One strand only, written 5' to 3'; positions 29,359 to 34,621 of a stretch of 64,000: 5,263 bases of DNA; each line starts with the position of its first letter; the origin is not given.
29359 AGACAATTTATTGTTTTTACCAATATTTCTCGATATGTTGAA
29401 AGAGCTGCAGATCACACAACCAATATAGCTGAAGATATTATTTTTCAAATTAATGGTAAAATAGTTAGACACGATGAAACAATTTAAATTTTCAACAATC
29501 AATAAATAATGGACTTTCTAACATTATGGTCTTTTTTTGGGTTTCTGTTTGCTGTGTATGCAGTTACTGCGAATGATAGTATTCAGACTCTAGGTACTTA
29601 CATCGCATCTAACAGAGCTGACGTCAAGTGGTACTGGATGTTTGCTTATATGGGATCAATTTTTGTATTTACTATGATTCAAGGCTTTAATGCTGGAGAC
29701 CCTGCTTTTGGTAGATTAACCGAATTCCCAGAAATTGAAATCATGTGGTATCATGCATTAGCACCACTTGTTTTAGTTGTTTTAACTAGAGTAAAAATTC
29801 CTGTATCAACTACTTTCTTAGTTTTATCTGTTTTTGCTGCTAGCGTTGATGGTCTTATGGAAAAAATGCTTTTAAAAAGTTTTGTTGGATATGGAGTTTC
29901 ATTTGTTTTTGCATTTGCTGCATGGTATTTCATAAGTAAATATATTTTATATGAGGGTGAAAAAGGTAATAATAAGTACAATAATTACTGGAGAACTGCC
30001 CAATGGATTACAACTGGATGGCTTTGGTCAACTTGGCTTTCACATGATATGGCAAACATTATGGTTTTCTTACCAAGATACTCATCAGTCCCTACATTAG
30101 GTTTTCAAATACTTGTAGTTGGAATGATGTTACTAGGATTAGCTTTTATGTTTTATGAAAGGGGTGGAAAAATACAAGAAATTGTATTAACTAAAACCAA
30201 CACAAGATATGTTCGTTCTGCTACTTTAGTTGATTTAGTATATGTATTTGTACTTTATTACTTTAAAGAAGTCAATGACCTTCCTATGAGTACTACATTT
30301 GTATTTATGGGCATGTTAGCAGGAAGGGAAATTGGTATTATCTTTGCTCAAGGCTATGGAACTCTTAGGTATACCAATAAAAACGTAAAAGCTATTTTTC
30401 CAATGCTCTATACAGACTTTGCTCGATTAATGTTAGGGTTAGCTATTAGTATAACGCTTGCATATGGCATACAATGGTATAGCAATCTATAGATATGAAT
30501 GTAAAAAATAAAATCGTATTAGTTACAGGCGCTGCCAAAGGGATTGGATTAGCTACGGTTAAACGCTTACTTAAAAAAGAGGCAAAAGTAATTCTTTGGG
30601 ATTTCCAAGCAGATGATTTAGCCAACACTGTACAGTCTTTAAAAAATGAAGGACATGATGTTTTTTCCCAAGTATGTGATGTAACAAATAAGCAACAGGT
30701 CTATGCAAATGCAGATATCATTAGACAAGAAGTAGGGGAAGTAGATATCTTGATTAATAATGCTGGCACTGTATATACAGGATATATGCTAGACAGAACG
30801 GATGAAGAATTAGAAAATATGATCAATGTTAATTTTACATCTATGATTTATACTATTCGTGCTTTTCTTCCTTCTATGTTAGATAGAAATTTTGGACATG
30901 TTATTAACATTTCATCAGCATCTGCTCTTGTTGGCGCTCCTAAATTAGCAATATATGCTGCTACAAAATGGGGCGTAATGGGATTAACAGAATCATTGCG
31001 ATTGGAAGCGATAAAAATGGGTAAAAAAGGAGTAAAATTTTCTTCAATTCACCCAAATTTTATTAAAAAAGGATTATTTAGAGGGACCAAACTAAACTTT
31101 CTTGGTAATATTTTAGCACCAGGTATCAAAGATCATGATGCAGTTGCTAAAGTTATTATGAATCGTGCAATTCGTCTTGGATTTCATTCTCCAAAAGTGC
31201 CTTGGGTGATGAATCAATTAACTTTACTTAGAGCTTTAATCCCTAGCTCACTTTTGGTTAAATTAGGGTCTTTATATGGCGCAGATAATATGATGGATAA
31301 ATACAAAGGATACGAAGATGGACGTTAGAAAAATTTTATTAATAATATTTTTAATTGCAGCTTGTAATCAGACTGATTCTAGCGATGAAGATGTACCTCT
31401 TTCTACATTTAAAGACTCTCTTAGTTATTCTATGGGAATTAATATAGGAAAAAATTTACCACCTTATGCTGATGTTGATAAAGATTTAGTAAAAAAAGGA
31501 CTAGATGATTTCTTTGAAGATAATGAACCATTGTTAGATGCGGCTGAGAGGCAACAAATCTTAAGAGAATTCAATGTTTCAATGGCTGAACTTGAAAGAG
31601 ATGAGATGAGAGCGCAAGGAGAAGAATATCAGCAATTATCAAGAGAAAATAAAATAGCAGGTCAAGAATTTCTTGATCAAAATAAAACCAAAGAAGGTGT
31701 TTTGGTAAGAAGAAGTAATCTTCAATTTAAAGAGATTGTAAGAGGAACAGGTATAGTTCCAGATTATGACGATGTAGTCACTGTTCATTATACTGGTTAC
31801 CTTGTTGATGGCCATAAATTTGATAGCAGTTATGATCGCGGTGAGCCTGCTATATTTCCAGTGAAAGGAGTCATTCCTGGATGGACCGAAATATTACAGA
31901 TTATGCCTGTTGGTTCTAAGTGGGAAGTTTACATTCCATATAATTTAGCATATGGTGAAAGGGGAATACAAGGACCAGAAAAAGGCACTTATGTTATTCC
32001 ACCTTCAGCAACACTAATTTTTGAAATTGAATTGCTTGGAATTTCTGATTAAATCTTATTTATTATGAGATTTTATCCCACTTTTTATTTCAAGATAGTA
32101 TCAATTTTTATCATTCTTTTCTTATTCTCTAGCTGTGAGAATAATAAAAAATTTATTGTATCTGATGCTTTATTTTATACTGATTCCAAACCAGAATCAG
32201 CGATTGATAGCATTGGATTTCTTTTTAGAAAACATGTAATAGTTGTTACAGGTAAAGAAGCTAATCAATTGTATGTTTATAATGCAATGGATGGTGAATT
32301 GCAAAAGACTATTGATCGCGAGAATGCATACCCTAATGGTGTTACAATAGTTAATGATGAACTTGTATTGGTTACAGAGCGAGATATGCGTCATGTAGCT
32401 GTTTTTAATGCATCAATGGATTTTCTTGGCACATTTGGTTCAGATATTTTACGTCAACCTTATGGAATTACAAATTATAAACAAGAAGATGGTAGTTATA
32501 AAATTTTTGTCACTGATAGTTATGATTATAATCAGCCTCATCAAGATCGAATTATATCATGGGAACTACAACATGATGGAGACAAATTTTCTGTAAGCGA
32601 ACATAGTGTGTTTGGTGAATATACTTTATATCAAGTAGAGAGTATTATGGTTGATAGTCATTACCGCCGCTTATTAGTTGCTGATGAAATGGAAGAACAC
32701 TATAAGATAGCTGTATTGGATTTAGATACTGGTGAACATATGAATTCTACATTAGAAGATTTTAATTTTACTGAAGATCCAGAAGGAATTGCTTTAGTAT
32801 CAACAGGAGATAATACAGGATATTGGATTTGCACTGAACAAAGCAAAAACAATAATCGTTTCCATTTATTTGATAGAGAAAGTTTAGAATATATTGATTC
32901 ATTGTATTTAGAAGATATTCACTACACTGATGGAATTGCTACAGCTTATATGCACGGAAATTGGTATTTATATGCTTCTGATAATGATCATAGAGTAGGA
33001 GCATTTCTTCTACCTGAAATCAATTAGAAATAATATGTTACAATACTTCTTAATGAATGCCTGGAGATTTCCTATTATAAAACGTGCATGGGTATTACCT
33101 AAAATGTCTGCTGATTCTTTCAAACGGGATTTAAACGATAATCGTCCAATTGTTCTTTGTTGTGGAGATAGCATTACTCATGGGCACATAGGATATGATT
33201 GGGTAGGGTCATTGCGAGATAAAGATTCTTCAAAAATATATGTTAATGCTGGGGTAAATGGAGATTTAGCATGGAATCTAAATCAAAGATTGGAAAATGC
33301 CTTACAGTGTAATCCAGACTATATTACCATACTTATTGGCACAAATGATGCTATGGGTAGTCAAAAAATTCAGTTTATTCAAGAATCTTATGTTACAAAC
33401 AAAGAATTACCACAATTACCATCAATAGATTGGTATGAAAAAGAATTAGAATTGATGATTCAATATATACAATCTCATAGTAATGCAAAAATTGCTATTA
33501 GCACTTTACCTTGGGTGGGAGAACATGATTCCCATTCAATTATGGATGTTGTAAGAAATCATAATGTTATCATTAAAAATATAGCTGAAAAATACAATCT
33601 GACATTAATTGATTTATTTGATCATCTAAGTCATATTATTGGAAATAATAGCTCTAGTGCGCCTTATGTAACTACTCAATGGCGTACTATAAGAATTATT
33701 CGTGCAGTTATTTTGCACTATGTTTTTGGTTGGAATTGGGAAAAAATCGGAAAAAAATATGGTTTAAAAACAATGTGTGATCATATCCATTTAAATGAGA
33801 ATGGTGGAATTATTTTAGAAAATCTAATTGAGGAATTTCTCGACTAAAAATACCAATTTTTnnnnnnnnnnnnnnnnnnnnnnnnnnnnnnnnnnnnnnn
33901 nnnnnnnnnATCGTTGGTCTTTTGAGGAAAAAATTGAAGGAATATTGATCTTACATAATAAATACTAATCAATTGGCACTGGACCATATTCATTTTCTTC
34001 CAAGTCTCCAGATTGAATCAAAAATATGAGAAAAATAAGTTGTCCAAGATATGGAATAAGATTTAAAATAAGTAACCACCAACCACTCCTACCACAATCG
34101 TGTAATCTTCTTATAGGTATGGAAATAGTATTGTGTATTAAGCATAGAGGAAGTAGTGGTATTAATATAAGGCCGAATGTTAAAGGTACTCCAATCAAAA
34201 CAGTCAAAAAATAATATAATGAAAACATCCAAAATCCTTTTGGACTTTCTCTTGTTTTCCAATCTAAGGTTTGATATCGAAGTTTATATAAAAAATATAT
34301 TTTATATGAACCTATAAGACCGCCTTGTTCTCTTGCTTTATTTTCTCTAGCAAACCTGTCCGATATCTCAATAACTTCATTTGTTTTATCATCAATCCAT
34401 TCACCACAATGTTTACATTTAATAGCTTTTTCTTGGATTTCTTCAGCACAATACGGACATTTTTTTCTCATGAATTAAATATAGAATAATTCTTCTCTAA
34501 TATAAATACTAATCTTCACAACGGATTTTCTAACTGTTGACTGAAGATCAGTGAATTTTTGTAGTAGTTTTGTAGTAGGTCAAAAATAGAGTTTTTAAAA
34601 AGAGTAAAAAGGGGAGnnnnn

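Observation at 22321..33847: Pho-type locus without Pst, built around a TonB receptor, an orphan lipoprotein, PhoU and a PiT-like permease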

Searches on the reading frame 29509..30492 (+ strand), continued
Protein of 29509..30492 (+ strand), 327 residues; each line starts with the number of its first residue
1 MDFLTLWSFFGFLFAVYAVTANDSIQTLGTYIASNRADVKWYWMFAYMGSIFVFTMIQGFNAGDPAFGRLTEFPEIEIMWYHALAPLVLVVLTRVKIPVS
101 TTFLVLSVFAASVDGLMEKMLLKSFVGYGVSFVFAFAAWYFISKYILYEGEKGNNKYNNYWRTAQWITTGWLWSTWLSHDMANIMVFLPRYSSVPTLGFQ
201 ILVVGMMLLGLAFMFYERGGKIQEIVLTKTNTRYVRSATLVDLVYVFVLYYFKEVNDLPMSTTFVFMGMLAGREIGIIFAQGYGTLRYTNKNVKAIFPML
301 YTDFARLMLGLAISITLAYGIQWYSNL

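Call 67: find_related_loci(query=P0113, collection=viral_contigs, flank=10000)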
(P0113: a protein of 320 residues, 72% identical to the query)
Query P0113 (320 aa) in viral_contigs; peptide patterns used: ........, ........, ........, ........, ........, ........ (x = any residue, [..] = any of these).
42 stretches matched a pattern; 37 encode a relative of the query (tblastn E <= 1e-3); 37 distinct loci.
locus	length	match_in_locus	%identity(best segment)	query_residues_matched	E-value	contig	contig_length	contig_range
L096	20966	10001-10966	87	1-320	0e+0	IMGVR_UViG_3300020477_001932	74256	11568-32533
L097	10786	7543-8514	85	1-320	0e+0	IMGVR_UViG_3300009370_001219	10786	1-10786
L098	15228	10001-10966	85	1-320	0e+0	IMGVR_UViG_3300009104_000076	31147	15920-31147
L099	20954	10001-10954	83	1-317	0e+0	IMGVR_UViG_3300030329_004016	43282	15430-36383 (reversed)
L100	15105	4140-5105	82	1-319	1e-179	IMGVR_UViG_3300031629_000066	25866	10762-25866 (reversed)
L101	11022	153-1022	58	3-300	4e-108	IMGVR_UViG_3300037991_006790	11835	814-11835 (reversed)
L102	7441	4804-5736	52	2-318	4e-100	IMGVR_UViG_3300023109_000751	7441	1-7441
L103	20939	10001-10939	50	2-318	2e-99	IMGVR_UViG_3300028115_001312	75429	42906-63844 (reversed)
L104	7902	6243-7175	50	2-318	8e-99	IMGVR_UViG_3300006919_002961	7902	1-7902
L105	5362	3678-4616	50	2-318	9e-98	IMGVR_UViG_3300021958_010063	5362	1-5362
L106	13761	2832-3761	51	3-318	3e-97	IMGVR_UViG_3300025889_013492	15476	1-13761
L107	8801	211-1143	52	2-318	4e-97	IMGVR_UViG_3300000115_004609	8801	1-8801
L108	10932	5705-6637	52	2-318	2e-96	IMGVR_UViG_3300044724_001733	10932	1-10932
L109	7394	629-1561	51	2-318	3e-96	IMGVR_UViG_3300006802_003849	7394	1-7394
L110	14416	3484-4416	52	2-318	6e-96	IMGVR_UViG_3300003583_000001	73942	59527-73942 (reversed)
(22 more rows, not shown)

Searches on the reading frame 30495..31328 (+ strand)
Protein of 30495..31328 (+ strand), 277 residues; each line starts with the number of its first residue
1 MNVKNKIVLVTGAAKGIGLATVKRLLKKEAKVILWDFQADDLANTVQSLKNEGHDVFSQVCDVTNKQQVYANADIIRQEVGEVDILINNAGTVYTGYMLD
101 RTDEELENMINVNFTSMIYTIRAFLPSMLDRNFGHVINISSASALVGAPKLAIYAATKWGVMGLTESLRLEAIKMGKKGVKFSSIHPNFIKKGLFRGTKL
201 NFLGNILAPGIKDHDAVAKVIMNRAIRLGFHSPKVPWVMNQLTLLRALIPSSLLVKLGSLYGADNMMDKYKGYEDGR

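Call 4: search_protein_families(library=pfam, proteins=[window:30495-31328:+], max_evalue=0.01)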
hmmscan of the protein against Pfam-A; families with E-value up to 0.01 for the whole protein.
window:30495-31328:+ (277 aa): 4 families
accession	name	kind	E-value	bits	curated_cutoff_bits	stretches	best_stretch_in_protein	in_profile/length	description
PF00106.31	adh_short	-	1.3e-51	175.3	26.6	1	6-192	1-184/195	short chain dehydrogenase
PF13561.12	adh_short_C2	-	1.9e-36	126.3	27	1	12-198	1-184/236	Enoyl-(Acyl carrier protein) reductase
PF08659.16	KR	-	3.4e-14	53.6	22.6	1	8-158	3-153/180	KR domain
PF01370.27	Epimerase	-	0.0039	17.1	20.9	1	8-144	1-117/240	NAD dependent epimerase/dehydratase family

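Call 5: search_protein_families(library=ncbifam, proteins=[window:30495-31328:+], max_evalue=0.01)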
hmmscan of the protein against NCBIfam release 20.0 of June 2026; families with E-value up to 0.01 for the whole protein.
window:30495-31328:+ (277 aa): 230 families (the best 25 are shown)
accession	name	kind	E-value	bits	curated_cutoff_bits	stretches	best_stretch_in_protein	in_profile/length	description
NF005878.0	PRK07825.1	subfamily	5.2e-51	173.6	287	1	2-268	6-259/278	short chain dehydrogenase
NF009093.0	PRK12429.1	subfamily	1.9e-43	148.6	258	1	1-226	1-220/259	3-hydroxybutyrate dehydrogenase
NF004514.1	PRK05855.1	equivalog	4.3e-43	147.7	455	1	3-200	311-506/578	SDR family oxidoreductase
NF004843.0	PRK06194.1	equivalog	5.8e-43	147.4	308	1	2-196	3-197/295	hypothetical protein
NF005806.0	PRK07666.1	equivalog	1.4e-42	145.6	286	1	2-199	4-198/239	3-ketoacyl-ACP reductase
NF006123.0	PRK08267.1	equivalog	3.4e-42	144.5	261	1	6-251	3-246/261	SDR family oxidoreductase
NF004198.0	PRK05653.1-3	equivalog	1.6e-41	142.4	296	1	3-196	5-195/248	3-oxoacyl-ACP reductase FabG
TIGR01963.1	PHB_DH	subfamily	8.6e-41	139.9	307.05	1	6-223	2-213/255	3-hydroxybutyrate dehydrogenase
NF004526.0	PRK05872.1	subfamily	1.3e-39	136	276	1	2-200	7-200/297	short-chain dehydrogenase/reductase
NF005495.0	PRK07109.1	subfamily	1.6e-39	136.1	264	1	2-250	5-252/334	SDR family oxidoreductase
NF052558.1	MBtsdlDhBudC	equivalog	1.7e-39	135.9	270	1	4-194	2-186/250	meso-2,3-butanediol dehydrogenase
TIGR01830.1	3oxo_ACP_reduc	equivalog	3e-39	135.2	297.75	1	8-193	1-184/239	3-oxoacyl-[acyl-carrier-protein] reductase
NF004825.0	PRK06181.1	equivalog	9.8e-39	133.2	215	1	3-204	4-201/268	SDR family oxidoreductase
NF004196.0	PRK05650.1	equivalog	1.8e-38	132.2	297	1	6-195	3-189/272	SDR family oxidoreductase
TIGR03971.1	SDR_subfam_1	subfamily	6.4e-38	130.6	300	1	3-199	1-207/271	mycofactocin-coupled SDR family oxidoreductase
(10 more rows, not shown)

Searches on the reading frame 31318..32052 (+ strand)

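Call 4: search_protein_families(library=pfam, proteins=[window:31318-32052:+], max_evalue=0.01)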
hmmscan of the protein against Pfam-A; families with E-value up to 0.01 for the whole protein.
window:31318-32052:+ (244 aa): 2 families
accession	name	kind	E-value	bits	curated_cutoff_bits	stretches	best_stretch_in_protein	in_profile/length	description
PF00254.34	FKBP_C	-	1.1e-28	99.9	21.1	1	150-240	7-94/94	FKBP-type peptidyl-prolyl cis-trans isomerase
PF01346.23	FKBP_N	-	6.2e-16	59.5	22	1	32-138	1-96/97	Domain amino terminal to FKBP-type peptidyl-prolyl isomerase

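Call 5: search_protein_families(library=ncbifam, proteins=[window:31318-32052:+], max_evalue=0.01)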
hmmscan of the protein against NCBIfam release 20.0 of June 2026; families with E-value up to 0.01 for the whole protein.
window:31318-32052:+ (244 aa): 3 families
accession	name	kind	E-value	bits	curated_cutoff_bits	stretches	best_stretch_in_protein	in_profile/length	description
NF008602.0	PRK11570.1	subfamily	4.1e-49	167.3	198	1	32-242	10-205/206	FKBP-type peptidyl-prolyl cis-trans isomerase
NF008150.0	PRK10902.1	equivalog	1.1e-34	120.1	215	1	52-242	73-248/271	FKBP-type peptidyl-prolyl cis-trans isomerase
NF053689.1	BamJ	equivalog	2.7e-30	106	100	1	114-239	59-184/184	BamJ family beta-barrel-assembly machinery protein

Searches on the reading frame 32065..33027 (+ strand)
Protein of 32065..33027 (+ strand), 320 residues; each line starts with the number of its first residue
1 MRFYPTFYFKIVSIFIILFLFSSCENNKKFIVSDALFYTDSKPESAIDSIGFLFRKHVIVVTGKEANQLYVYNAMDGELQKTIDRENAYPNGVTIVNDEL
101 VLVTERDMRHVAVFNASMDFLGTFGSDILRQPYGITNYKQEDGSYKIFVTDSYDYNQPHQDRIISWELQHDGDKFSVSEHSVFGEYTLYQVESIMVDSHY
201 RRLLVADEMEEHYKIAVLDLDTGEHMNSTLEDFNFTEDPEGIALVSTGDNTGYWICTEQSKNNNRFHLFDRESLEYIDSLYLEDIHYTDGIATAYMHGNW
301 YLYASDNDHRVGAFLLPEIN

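Call 4: search_protein_families(library=pfam, proteins=[window:32065-33027:+], max_evalue=0.01)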
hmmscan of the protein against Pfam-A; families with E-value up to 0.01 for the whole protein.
window:32065-33027:+ (320 aa): 2 families
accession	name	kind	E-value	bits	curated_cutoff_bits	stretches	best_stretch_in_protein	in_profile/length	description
PF02333.21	Phytase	-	2.5e-06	27.2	21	1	172-292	186-306/375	Phytase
PF01436.27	NHL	-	0.00055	20.3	20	0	88-114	2-28/28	NHL repeat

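Call 5: search_protein_families(library=ncbifam, proteins=[window:32065-33027:+], max_evalue=0.01)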
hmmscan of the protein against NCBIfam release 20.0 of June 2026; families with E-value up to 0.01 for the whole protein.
window:32065-33027:+ (320 aa): 0 families

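Call 70: search_solved_structures(query=window:32065-33027:+, max_evalue=1, show_alignments=1)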
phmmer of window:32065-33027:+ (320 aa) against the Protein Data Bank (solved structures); distinct sequences matched with E-value up to 1: 12.
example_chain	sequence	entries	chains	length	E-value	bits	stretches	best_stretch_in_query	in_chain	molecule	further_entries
4zlr_A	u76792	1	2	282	4.9e-07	32.7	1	78-136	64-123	Brain tumor protein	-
1q7f_A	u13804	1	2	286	5e-07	32.7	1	84-136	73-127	brain tumor CG10719-PA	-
5ex7_A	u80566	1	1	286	5.3e-07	32.6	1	84-136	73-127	Brain tumor protein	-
3amr_A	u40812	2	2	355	2.9e-05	26.9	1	129-290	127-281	3-phytase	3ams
6d69_A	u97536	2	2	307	0.00023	23.9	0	80-127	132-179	NHL Repeat Region of D. melanogaster Thin | Thin, isoform D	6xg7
1cvm_A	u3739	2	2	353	0.0016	21.1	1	165-290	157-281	PHYTASE | 3-PHYTASE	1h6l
1poo_A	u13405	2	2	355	0.0016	21.1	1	165-290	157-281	PROTEIN (PHYTASE)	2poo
1qlg_A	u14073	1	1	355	0.0017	21.1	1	165-290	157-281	3-PHYTASE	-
7qrw_A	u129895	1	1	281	0.049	16.3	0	82-126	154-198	Isoform 4 of Tripartite motif-containing protein 3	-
7b2r_A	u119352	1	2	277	0.25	13.9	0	83-127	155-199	Tripartite motif-containing protein 2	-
7b96_A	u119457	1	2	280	0.25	13.9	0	83-127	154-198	Isoform 2 of Tripartite motif-containing protein 2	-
7qrv_A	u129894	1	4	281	0.26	13.9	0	83-127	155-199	Tripartite motif-containing protein 2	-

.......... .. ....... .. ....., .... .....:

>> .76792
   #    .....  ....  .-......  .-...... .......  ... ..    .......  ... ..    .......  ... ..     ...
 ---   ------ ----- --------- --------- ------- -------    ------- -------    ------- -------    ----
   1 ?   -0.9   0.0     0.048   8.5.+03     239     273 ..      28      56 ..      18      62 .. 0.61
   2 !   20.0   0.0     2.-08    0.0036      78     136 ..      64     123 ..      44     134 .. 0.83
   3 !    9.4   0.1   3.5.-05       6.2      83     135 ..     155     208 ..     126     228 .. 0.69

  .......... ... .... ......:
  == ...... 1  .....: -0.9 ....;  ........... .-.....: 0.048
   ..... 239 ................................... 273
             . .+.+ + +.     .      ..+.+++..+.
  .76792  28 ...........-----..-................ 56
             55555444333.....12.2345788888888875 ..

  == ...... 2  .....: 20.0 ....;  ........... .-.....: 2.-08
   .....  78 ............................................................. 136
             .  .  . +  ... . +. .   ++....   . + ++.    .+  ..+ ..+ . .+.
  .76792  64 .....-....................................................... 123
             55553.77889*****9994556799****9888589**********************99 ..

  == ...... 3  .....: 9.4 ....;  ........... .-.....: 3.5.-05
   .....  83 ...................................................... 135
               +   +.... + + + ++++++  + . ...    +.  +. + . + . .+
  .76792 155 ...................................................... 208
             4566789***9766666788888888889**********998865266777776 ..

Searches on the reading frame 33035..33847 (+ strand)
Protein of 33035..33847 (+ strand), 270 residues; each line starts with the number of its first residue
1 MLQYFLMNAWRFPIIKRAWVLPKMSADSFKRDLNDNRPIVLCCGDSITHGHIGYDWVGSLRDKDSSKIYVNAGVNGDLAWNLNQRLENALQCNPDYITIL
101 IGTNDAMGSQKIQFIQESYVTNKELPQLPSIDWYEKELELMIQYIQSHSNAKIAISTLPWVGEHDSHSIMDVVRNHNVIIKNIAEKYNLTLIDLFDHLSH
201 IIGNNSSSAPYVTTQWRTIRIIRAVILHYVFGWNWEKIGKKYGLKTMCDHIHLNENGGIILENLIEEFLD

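Call 4: search_protein_families(library=pfam, proteins=[window:33035-33847:+], max_evalue=0.01)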
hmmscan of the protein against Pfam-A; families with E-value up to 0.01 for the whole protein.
window:33035-33847:+ (270 aa): 3 families
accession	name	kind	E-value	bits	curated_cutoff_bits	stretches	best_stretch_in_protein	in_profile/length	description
PF13472.12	Lipase_GDSL_2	-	1.6e-18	68.3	32.9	1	42-200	1-155/178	GDSL-like Lipase/Acylhydrolase family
PF00657.28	Lipase_GDSL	-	1e-07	32.8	23.6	1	42-257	3-200/208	GDSL-like Lipase/Acylhydrolase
PF04311.20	DUF459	-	0.0029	17.4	27.2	0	40-219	2-174/197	Protein of unknown function (DUF459)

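Call 5: search_protein_families(library=ncbifam, proteins=[window:33035-33847:+], max_evalue=0.01)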
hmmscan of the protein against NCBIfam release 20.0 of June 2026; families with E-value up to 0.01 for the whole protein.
window:33035-33847:+ (270 aa): 1 family
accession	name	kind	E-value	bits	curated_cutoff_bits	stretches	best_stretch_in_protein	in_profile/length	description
NF042968.1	AcxylEst_AxeA1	equivalog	0.00019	19.9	700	1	75-198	325-433/459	acetylxylan esterase AxeA1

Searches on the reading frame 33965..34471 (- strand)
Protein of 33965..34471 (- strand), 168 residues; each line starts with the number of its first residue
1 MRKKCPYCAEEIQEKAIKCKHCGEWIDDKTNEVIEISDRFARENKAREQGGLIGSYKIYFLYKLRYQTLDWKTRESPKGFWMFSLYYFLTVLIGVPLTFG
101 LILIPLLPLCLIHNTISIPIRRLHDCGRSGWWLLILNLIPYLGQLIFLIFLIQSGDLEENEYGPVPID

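Call 40: search_protein_families(library=pfam, proteins=[window:33965-34471:-], max_evalue=0.001)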
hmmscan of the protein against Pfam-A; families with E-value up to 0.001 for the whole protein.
window:33965-34471:- (168 aa): 2 families
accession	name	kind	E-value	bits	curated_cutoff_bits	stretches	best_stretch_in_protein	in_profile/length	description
PF05656.20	DUF805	-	8.8e-18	65.2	25.7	1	70-164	3-111/111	Protein of unknown function (DUF805)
PF13248.11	Zn_ribbon_3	-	2e-05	24.3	27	1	3-24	3-24/26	zinc-ribbon domain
